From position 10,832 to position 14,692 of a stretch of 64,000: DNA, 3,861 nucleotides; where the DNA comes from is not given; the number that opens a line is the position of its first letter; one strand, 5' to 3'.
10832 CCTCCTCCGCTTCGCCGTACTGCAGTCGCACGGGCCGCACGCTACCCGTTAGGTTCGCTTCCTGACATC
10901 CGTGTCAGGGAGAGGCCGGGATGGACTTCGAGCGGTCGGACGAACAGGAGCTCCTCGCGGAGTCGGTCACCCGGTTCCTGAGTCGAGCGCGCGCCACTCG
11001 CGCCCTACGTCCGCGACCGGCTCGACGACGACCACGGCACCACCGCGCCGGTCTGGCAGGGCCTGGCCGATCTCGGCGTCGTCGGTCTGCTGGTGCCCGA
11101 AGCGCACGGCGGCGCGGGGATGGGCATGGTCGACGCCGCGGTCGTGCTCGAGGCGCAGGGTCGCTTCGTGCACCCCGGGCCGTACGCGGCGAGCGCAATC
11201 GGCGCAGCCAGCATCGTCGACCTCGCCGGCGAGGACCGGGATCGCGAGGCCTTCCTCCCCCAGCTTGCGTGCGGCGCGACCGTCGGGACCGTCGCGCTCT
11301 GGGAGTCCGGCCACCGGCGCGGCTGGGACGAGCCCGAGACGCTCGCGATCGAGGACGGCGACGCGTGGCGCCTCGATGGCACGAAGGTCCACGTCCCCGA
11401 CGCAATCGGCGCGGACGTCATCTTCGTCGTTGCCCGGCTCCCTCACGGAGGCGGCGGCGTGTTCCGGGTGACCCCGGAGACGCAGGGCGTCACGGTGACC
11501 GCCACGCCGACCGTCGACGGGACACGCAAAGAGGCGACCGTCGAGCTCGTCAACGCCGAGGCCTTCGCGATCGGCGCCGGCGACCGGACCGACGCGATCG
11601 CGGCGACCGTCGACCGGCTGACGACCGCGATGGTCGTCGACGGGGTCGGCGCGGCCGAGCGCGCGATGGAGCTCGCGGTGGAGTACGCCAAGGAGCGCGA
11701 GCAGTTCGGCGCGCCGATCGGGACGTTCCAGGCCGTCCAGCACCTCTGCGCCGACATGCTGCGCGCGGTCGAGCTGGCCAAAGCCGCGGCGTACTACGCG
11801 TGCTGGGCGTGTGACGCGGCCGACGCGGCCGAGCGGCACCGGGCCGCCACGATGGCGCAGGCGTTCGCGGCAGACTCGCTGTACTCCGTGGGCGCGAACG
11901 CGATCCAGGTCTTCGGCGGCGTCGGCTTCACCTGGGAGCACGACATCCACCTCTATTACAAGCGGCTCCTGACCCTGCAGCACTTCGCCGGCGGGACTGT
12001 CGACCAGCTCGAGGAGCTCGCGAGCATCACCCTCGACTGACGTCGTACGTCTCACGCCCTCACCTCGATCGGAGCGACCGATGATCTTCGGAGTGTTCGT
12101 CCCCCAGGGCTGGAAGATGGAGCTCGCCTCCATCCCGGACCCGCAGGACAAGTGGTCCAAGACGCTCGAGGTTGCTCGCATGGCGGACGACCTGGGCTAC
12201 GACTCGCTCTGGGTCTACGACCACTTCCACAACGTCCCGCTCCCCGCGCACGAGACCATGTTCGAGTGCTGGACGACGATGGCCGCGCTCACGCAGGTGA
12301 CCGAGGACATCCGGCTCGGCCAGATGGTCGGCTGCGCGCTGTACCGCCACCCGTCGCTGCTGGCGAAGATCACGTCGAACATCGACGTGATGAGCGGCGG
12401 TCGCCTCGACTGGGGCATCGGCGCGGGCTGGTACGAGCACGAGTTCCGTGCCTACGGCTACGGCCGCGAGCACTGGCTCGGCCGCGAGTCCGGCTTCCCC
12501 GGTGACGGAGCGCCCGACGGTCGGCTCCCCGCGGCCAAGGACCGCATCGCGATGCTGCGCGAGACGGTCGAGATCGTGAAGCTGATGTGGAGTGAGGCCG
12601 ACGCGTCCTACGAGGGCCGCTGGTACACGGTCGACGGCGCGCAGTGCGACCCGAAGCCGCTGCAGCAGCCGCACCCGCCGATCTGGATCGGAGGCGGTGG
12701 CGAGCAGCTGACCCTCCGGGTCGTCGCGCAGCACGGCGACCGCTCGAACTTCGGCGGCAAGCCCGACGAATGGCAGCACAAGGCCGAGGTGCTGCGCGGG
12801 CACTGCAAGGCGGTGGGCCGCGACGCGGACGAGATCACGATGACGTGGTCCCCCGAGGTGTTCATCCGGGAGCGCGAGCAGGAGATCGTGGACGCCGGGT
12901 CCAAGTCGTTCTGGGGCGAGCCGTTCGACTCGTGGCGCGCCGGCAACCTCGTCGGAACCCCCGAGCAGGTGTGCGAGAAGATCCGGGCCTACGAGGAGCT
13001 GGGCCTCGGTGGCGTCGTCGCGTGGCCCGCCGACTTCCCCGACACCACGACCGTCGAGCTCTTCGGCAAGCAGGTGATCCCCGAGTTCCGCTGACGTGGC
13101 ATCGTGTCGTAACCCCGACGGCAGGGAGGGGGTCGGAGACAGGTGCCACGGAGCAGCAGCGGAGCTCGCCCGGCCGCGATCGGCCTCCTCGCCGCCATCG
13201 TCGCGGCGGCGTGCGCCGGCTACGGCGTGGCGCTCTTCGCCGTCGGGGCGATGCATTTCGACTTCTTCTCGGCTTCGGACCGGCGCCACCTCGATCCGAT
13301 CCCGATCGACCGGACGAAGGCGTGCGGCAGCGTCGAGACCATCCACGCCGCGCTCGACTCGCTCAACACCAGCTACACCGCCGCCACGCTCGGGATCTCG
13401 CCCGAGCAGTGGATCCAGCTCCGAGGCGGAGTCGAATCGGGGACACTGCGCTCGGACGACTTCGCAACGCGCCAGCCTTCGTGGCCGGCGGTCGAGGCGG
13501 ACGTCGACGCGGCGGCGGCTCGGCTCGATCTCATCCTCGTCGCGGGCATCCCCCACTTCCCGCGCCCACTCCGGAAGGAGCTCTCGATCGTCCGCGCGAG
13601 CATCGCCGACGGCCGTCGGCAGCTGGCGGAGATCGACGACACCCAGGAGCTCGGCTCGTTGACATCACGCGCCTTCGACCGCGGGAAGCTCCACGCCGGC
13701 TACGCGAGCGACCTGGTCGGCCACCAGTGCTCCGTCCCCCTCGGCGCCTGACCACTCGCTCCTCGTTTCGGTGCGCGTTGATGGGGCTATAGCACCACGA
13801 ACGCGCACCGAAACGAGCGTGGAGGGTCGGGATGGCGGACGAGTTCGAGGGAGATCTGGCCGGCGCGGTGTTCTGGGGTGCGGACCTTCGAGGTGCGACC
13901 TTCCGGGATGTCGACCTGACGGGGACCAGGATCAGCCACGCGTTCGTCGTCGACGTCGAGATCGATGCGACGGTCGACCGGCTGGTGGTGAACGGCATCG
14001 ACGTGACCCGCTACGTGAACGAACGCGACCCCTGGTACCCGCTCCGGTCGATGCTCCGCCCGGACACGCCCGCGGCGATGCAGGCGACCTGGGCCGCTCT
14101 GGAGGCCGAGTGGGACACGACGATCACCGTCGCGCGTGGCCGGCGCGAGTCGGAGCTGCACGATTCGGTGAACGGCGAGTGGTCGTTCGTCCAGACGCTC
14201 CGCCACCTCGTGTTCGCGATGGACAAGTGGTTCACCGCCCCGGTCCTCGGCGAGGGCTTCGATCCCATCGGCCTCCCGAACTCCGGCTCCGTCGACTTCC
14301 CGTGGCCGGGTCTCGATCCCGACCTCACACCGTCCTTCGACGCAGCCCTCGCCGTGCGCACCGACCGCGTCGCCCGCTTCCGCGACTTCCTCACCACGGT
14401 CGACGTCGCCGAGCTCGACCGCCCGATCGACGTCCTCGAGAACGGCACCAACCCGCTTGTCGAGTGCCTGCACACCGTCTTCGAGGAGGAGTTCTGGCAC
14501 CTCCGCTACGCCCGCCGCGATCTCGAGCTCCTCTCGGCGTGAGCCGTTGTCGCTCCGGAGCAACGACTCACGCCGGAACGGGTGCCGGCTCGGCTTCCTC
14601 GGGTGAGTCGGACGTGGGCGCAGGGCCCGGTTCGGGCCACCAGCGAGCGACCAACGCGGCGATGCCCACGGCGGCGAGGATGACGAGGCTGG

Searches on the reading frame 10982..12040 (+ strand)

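Call 16: search_protein_families(library=pfam, proteins=[window:10982-12040:+], max_evalue=0.00001)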
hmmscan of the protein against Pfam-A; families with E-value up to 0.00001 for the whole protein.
window:10982-12040:+ (352 aa): 4 families
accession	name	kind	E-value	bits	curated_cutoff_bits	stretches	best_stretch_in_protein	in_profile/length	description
PF00441.29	Acyl-CoA_dh_1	-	2.4e-24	86.6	22.4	1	216-338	17-137/150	Acyl-CoA dehydrogenase, C-terminal domain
PF02771.21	Acyl-CoA_dh_N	-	1.7e-13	51.4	22.9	1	6-98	19-112/113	Acyl-CoA dehydrogenase, N-terminal domain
PF02770.24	Acyl-CoA_dh_M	-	5.7e-08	33.3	33.3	1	117-190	15-93/97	Acyl-CoA dehydrogenase, middle domain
PF08028.16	Acyl-CoA_dh_2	-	4.9e-06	27.3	22.7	1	221-319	7-113/134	Acyl-CoA dehydrogenase, C-terminal domain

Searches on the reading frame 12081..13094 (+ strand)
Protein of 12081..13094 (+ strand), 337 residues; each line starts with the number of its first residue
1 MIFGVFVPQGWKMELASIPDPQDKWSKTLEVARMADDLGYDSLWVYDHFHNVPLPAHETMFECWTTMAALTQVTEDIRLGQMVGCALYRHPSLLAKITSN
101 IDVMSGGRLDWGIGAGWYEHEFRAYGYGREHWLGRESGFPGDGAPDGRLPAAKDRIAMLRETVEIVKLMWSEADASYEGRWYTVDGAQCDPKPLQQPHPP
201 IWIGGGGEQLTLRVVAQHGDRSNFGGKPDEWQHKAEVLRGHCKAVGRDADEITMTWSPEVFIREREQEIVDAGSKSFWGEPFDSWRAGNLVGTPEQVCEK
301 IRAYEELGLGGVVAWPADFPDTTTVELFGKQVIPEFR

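Call 16: search_protein_families(library=pfam, proteins=[window:12081-13094:+], max_evalue=0.00001)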
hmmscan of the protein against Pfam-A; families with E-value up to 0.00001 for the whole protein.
window:12081-13094:+ (337 aa): 1 family
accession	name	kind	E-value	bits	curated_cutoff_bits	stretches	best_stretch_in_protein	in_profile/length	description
PF00296.26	Bac_luciferase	-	4.3e-52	177.8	27.9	1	2-272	2-240/314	Luciferase-like monooxygenase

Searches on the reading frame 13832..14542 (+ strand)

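Call 16: search_protein_families(library=pfam, proteins=[window:13832-14542:+], max_evalue=0.00001)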
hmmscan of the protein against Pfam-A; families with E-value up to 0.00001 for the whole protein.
window:13832-14542:+ (236 aa): 2 families
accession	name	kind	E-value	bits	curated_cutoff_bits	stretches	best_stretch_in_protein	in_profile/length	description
PF12867.12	DinB_2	-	2.7e-14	54.2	24.8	1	89-226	1-127/128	DinB superfamily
PF00805.28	Pentapeptide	-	8.2e-07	28.9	20.2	1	8-37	2-31/40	Pentapeptide repeats (8 copies)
